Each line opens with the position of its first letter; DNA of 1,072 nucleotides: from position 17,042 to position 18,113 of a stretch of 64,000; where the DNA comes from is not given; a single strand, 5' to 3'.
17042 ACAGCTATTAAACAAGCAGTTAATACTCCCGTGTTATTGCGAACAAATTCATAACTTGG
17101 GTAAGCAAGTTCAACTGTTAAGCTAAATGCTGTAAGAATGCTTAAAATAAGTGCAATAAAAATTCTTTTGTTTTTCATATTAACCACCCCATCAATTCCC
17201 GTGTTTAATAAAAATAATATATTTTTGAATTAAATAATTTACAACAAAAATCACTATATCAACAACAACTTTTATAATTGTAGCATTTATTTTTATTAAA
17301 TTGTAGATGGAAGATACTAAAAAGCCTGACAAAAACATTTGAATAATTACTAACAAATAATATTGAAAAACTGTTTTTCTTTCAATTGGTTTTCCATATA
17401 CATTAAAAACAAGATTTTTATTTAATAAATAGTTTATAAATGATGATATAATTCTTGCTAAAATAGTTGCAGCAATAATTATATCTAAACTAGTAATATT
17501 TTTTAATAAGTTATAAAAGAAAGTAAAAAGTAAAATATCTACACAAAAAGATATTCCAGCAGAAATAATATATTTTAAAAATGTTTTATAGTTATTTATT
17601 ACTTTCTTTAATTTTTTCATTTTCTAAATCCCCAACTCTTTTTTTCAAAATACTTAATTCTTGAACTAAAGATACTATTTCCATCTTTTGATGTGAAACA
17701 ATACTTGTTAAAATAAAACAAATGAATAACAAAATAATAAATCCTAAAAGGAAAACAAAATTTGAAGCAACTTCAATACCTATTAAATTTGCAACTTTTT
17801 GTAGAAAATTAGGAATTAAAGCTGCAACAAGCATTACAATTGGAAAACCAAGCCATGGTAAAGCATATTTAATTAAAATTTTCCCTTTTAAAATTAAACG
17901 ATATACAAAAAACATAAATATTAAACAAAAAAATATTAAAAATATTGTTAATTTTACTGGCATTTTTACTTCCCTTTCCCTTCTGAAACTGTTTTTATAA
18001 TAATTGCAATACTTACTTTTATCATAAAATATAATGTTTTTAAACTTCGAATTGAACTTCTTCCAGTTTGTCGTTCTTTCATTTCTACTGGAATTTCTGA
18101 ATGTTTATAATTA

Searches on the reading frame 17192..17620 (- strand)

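Call 60: search_protein_families(library=pfam, proteins=[window:17192-17620:-], max_evalue=0.000001)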
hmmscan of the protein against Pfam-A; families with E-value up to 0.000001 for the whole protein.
window:17192-17620:- (142 aa): 1 family
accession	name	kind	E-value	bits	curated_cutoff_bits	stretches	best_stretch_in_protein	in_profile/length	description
PF04138.20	GtrA_DPMS_TM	-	8.2e-13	49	26.1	1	16-137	1-117/117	GtrA/DPMS, transmembrane domain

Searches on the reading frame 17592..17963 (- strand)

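Call 76: search_protein_families(library=pfam, proteins=[window:17592-17963:-], max_evalue=0.00001)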
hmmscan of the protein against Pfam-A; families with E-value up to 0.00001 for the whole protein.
window:17592-17963:- (123 aa): 1 family
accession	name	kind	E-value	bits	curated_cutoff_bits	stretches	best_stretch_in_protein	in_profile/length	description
PF10066.14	DUF2304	-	2.9e-23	82.6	25.5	1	5-108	2-105/106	Uncharacterized conserved protein (DUF2304)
